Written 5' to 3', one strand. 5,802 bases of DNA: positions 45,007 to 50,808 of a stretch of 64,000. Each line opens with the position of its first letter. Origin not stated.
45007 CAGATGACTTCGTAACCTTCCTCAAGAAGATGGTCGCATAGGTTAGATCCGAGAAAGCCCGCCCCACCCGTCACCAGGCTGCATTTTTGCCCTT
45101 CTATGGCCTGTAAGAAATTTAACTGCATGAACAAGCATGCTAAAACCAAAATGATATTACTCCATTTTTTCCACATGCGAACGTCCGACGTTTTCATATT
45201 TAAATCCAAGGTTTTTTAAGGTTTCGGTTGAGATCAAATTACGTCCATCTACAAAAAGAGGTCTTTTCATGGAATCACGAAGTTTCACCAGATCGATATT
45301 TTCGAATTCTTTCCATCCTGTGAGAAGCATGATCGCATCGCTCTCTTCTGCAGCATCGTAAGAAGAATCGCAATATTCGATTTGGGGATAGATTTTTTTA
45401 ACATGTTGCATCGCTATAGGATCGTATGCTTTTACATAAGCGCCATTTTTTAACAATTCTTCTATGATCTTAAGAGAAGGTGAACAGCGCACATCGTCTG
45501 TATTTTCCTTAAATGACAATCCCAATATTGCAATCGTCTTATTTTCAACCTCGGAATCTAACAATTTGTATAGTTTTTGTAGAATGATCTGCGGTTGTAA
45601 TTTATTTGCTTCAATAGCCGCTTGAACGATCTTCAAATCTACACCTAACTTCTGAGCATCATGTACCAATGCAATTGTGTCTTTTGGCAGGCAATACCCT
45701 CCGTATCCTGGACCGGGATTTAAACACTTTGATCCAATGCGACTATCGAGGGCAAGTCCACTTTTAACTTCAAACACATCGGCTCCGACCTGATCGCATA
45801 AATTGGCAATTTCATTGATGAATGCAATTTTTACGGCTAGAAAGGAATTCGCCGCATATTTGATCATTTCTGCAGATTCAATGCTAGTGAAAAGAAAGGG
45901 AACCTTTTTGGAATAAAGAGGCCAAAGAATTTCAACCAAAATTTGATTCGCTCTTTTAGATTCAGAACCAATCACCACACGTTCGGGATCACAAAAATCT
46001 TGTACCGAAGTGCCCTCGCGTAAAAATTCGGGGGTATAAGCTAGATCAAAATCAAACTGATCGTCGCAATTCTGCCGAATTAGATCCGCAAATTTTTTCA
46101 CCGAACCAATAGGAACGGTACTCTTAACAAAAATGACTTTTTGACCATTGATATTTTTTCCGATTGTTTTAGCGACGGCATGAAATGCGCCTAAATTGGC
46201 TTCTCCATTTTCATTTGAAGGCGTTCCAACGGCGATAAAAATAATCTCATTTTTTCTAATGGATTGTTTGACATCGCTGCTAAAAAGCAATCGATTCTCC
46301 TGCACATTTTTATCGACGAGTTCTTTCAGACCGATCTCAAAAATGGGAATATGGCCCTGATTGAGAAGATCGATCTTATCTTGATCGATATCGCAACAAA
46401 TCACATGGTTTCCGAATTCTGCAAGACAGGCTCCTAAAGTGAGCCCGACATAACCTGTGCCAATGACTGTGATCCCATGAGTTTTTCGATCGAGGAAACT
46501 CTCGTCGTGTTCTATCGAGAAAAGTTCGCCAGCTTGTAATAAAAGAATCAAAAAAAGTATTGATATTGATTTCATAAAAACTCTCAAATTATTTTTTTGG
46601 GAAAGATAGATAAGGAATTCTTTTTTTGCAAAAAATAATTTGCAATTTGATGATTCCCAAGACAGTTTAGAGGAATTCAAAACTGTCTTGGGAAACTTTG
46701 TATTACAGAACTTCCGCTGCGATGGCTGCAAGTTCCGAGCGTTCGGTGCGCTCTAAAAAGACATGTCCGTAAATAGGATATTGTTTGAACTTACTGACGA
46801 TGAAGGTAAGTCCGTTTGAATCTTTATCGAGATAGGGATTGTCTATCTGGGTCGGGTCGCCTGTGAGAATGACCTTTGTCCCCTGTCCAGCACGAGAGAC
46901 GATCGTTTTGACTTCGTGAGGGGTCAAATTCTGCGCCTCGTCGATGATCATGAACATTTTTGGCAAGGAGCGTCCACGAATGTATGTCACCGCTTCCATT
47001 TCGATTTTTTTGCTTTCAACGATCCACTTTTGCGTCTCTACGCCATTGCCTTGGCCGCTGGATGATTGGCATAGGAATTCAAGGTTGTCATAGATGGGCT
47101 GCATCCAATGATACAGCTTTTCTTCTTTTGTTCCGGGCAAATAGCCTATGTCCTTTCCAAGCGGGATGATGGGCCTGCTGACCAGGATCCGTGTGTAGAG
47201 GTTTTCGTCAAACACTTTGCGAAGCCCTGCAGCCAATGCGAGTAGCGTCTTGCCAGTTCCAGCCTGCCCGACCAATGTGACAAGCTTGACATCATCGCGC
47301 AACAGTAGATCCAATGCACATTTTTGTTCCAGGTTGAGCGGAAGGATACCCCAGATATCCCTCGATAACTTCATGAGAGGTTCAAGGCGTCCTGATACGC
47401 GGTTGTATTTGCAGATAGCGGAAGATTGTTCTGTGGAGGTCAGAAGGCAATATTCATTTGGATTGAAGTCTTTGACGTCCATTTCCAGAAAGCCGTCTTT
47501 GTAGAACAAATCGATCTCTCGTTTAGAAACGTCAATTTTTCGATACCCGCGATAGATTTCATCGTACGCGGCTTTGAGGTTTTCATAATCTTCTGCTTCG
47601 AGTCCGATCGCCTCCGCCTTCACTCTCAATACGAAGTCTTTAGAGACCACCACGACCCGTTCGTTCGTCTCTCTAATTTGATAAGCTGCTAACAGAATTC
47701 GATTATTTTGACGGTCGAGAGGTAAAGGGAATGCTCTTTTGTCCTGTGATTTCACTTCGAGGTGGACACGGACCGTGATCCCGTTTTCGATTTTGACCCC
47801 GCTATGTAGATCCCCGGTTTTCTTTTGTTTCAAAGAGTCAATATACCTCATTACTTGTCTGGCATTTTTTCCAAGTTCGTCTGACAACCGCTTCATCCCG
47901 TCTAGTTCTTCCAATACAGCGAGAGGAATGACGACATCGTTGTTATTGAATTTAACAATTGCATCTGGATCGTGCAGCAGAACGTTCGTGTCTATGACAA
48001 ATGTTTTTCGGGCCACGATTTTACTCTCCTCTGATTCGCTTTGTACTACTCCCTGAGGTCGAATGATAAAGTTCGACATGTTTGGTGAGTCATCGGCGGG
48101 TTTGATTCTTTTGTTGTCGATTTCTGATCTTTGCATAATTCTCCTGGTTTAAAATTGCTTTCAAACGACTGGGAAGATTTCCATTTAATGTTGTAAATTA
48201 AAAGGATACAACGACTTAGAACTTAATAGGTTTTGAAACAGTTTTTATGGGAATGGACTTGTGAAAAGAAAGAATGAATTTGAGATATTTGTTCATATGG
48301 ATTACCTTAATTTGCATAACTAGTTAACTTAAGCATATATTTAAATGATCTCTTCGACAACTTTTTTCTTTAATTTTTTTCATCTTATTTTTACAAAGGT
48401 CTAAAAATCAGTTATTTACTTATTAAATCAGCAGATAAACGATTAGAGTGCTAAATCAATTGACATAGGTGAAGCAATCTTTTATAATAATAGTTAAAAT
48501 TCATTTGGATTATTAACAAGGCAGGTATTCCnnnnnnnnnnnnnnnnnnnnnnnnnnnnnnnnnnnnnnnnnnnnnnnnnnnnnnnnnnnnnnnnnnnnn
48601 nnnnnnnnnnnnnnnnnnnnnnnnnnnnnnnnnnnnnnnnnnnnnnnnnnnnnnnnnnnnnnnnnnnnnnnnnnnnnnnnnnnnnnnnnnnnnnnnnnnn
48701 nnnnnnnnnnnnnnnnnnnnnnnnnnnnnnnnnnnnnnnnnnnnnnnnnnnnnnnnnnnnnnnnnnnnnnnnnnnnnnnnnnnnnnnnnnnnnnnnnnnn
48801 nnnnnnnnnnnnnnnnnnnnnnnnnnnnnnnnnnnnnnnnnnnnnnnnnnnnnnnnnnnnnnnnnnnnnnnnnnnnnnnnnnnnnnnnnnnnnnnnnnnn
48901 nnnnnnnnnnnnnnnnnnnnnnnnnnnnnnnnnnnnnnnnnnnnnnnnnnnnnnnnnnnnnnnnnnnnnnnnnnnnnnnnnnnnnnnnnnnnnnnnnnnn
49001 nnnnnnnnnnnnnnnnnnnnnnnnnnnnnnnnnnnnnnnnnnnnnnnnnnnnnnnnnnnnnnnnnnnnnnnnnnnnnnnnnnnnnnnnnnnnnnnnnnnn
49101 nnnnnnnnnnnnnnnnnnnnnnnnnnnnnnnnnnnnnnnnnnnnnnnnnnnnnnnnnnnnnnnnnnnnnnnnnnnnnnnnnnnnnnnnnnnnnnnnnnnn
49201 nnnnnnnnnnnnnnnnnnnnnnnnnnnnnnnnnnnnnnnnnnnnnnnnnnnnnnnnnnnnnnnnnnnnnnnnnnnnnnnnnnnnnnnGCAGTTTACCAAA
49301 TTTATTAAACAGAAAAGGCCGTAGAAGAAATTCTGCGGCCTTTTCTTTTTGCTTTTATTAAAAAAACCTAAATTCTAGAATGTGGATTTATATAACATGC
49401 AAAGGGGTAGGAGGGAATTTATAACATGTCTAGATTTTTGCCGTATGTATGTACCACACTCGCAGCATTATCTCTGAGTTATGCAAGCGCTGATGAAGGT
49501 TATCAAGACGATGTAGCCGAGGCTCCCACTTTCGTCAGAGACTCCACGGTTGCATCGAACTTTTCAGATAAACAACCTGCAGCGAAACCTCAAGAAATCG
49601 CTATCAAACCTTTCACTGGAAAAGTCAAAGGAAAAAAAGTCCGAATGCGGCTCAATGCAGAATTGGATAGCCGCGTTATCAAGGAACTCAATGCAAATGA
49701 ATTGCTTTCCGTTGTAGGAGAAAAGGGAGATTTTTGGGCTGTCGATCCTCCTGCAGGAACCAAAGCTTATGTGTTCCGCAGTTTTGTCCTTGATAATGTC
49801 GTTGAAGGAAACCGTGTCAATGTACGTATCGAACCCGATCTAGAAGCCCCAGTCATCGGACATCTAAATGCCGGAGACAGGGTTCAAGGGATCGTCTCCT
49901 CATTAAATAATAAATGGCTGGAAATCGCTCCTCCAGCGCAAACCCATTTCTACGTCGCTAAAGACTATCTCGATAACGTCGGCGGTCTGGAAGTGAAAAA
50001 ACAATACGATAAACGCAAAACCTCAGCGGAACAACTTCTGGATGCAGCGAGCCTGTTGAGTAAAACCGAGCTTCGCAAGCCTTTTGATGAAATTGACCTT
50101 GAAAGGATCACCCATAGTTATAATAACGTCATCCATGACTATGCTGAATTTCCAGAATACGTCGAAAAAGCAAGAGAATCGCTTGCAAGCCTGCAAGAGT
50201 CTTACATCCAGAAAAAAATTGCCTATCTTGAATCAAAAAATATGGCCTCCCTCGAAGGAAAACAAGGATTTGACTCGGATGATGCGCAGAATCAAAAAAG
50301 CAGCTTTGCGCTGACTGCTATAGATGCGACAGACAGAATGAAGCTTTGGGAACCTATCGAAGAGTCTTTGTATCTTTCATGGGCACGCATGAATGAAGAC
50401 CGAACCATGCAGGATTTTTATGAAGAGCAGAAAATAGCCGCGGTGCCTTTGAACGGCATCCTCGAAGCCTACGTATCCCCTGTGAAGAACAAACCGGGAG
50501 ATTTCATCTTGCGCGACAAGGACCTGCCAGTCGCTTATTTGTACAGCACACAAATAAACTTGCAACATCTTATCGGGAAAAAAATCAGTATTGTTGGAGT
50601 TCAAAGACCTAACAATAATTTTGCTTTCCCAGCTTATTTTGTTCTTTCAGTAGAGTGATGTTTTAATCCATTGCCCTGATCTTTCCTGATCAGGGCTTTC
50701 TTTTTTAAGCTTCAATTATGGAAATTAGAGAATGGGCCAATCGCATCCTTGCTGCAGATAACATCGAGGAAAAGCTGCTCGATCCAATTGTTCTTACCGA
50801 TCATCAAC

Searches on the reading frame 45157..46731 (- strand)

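Call 50: search_protein_families(library=pfam, proteins=[window:45157-46731:-], max_evalue=0.00001)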
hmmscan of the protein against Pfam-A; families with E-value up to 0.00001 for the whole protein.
window:45157-46731:- (524 aa): 3 families
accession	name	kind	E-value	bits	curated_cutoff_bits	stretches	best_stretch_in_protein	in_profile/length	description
PF03721.20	UDPG_MGDP_dh_N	-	9.2e-62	208.4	27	1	87-268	3-187/187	UDP-glucose/GDP-mannose dehydrogenase family, NAD binding domain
PF00984.24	UDPG_MGDP_dh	-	3.2e-37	127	25.4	1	285-377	1-93/94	UDP-glucose/GDP-mannose dehydrogenase family, central domain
PF03720.21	UDPG_MGDP_dh_C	-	1.4e-32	112.5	30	1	401-501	1-102/103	UDP-glucose/GDP-mannose dehydrogenase family, UDP binding domain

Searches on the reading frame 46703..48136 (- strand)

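Call 50: search_protein_families(library=pfam, proteins=[window:46703-48136:-], max_evalue=0.00001)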
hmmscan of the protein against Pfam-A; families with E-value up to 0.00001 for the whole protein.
window:46703-48136:- (477 aa): 3 families
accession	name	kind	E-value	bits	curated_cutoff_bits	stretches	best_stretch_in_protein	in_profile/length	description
PF02562.22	PhoH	-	3.8e-46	157.6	27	1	264-463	2-188/205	PhoH-like protein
PF13638.12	PIN_4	-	2.4e-32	112.5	21.9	1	46-185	1-132/132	PIN domain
PF13604.12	AAA_30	-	1e-09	38.9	27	1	267-431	2-128/191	AAA domain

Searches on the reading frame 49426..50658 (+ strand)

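Call 50: search_protein_families(library=pfam, proteins=[window:49426-50658:+], max_evalue=0.00001)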
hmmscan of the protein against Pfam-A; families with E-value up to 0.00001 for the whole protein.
window:49426-50658:+ (410 aa): 1 family
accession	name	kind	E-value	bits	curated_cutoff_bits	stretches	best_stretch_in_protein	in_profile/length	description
PF08239.17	SH3_3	-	9.8e-12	45.3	27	0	72-121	3-53/54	Bacterial SH3 domain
